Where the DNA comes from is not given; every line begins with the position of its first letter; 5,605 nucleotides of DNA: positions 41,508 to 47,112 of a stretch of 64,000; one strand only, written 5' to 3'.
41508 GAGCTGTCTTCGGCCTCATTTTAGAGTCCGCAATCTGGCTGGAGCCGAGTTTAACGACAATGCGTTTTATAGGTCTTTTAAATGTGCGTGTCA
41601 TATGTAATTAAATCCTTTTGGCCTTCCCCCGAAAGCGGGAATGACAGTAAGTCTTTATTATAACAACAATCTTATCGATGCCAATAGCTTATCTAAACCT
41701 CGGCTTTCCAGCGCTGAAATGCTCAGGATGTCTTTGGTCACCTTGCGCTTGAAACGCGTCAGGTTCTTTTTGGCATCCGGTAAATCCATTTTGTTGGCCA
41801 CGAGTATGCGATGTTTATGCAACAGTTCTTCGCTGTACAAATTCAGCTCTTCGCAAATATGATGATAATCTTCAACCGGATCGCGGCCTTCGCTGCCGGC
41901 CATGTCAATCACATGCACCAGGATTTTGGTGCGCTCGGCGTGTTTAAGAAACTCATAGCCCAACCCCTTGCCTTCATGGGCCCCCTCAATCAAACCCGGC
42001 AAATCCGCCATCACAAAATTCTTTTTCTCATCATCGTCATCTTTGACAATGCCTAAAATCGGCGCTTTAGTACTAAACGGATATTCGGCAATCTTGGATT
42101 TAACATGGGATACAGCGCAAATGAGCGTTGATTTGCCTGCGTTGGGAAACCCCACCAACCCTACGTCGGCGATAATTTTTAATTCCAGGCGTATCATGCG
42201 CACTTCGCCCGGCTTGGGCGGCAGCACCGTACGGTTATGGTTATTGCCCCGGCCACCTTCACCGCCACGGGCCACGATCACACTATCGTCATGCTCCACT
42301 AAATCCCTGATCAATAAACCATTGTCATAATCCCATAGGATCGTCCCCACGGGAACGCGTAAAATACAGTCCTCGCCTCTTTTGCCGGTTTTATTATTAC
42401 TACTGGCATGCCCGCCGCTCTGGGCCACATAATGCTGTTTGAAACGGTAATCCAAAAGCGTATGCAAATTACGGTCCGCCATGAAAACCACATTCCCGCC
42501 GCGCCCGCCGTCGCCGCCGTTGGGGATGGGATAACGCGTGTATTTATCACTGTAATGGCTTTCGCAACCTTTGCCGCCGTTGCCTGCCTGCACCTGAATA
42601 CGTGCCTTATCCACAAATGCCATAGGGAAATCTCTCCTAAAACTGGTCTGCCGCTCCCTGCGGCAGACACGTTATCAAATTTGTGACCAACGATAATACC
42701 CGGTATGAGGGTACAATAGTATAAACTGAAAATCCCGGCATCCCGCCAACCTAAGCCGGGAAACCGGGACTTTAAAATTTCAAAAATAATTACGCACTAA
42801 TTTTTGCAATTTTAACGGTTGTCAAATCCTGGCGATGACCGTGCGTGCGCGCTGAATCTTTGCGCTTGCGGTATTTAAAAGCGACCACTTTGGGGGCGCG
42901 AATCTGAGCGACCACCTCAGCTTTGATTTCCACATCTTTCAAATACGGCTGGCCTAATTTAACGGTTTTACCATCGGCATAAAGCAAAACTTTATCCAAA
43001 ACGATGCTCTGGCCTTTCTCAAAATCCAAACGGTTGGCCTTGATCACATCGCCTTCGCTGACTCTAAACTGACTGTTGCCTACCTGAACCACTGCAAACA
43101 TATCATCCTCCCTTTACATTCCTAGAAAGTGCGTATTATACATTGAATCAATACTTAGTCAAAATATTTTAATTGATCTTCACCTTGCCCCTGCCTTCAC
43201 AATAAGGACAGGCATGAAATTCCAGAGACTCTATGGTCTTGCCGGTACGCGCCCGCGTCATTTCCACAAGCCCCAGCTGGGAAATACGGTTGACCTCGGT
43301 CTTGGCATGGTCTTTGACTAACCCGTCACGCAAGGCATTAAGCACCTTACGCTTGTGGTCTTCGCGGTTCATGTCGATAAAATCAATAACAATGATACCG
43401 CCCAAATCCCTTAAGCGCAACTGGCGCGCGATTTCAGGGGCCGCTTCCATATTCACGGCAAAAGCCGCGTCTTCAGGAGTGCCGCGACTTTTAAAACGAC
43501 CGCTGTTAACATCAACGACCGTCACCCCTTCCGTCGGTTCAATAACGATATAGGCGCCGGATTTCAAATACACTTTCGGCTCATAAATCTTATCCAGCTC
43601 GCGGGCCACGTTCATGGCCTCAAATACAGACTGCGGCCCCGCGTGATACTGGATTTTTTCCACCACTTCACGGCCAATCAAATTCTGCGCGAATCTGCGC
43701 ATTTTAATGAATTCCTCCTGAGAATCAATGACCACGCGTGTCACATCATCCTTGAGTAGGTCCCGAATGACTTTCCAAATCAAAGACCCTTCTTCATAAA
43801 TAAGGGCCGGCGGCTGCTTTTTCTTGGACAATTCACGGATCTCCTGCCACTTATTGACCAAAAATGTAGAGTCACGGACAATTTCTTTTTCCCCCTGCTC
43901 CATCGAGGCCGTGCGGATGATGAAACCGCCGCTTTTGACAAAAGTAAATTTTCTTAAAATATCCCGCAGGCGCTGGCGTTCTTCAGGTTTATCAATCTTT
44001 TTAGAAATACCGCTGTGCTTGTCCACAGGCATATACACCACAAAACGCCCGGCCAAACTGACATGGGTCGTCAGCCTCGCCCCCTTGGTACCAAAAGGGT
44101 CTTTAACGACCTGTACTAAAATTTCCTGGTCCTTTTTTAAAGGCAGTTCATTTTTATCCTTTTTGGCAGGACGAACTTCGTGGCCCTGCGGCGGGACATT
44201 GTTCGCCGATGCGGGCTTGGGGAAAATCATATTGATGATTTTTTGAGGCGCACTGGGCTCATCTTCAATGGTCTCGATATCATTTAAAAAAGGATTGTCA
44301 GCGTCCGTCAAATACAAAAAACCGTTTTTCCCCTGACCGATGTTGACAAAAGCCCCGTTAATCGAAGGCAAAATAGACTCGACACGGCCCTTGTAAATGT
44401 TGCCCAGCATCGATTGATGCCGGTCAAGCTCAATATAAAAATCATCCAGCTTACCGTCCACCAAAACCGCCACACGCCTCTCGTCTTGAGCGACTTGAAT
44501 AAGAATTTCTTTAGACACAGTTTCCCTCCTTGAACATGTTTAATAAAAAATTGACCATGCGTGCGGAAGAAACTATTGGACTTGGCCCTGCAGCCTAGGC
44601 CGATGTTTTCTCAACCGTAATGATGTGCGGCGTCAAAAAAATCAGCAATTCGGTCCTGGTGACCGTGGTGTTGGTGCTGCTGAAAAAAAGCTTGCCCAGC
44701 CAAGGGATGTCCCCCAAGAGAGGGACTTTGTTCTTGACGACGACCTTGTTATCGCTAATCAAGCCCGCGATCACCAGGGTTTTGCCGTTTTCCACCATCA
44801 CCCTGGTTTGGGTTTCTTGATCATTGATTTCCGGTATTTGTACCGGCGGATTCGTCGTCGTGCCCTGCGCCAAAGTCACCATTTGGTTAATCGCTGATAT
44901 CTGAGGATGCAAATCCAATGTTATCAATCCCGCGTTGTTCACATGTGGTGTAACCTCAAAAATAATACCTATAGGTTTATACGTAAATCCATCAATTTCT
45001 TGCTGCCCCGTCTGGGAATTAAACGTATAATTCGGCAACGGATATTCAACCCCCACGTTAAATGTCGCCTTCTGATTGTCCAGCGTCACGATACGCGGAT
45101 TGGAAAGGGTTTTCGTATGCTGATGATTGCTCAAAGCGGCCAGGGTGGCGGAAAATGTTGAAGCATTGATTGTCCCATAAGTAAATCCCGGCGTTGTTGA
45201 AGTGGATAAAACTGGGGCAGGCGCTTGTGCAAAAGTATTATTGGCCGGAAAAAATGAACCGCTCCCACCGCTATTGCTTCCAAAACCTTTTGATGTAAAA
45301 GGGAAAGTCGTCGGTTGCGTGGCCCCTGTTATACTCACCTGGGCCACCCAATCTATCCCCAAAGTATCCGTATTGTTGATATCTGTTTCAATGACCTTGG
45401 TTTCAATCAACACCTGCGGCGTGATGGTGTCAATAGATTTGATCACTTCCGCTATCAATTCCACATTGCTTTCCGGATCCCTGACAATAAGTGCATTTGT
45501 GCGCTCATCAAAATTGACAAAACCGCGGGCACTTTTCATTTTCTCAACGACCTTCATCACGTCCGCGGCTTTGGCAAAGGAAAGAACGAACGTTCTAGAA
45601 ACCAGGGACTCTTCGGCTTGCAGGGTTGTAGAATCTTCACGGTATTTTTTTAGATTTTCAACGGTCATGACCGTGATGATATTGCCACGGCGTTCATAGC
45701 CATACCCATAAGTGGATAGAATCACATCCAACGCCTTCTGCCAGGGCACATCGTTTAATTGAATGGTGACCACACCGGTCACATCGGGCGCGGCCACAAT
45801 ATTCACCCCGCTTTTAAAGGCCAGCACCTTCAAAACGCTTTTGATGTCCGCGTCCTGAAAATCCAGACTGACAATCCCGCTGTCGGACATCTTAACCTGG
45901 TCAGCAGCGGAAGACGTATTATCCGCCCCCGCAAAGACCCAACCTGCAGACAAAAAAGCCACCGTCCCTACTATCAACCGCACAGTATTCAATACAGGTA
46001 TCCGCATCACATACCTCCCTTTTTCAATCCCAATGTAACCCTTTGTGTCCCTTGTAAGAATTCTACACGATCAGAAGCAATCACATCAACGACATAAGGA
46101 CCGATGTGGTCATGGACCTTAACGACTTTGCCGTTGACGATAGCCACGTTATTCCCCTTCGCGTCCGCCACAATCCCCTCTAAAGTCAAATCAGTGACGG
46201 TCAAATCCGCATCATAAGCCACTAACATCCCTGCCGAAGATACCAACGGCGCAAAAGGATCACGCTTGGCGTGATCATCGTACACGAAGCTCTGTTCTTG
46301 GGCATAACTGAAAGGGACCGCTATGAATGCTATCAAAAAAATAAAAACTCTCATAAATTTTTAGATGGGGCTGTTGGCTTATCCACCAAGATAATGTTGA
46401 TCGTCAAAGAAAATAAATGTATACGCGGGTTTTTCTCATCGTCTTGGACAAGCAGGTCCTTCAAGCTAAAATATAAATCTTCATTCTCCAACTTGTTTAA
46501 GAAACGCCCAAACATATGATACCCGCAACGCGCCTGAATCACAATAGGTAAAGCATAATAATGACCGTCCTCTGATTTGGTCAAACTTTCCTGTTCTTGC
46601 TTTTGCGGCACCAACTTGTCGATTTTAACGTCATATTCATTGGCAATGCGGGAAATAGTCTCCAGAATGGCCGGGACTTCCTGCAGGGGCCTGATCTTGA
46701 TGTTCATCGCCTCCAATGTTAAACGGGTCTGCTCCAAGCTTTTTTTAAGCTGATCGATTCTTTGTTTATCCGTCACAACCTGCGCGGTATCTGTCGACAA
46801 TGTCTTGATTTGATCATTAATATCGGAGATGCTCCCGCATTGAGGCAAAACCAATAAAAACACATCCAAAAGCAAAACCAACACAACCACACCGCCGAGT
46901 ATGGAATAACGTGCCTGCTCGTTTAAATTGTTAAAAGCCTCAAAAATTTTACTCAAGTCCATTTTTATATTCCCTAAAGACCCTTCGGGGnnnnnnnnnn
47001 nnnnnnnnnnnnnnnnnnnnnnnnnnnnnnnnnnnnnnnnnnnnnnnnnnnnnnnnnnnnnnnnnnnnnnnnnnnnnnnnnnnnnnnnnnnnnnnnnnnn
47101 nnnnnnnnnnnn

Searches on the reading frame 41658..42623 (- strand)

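Call 54: search_protein_families(library=pfam, proteins=[window:41658-42623:-], max_evalue=0.001)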
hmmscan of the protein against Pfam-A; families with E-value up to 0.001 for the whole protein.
window:41658-42623:- (321 aa): 3 families
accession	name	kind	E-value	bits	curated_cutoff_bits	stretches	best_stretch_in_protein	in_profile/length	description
PF01018.28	GTP1_OBG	-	2.3e-45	154.4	27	1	4-149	1-154/155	GTP1/OBG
PF01926.29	MMR_HSR1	-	1.4e-23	83.6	21.9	1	153-278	1-113/113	50S ribosome-binding GTPase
PF02421.24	FeoB_N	-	1.4e-08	34.8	27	1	154-316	3-155/156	Ferrous iron transport protein B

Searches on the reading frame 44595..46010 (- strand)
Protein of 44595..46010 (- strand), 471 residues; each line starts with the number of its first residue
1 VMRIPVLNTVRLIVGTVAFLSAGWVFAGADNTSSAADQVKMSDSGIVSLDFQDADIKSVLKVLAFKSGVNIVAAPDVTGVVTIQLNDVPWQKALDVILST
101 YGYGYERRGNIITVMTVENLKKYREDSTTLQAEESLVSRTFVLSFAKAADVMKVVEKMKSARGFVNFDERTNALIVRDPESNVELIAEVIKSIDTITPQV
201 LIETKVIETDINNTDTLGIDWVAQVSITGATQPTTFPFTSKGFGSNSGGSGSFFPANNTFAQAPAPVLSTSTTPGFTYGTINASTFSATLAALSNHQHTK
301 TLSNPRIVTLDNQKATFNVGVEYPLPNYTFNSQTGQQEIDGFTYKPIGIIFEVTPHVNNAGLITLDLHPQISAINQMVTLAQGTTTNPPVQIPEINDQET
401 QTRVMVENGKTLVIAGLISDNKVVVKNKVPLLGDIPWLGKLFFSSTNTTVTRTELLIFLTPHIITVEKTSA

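Call 54: search_protein_families(library=pfam, proteins=[window:44595-46010:-], max_evalue=0.001)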
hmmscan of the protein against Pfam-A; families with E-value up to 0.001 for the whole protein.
window:44595-46010:- (471 aa): 4 families
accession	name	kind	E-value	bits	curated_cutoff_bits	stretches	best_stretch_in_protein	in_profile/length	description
PF00263.26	Secretin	-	3.8e-46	157.2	27.5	1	292-464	1-168/169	Bacterial type II and III secretion system protein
PF03958.22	Secretin_N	-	5.2e-14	52.7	28.2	1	138-195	1-65/69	Bacterial type II/III secretion system short domain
PF07660.19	STN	-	6.7e-12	45.4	28.4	1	70-115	2-50/52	Secretin and TonB N terminus short domain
PF21305.2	type_II_gspD_N0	-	6.8e-05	23.1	27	1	49-100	1-53/71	GspD-like, N0 domain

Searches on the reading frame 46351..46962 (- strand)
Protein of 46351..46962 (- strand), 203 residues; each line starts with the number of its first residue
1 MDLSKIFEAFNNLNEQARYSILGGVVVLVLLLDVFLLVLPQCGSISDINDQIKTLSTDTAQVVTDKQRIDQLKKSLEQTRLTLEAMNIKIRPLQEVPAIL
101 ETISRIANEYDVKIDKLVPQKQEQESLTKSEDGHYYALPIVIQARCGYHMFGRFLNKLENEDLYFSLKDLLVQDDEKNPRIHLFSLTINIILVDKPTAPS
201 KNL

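Call 54: search_protein_families(library=pfam, proteins=[window:46351-46962:-], max_evalue=0.001)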
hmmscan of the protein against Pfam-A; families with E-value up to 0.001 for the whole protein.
window:46351-46962:- (203 aa): 1 family
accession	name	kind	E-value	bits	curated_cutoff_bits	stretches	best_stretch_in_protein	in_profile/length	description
PF04350.18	PilO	-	7.9e-10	39.5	22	1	48-178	4-127/145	Pilus assembly protein, PilO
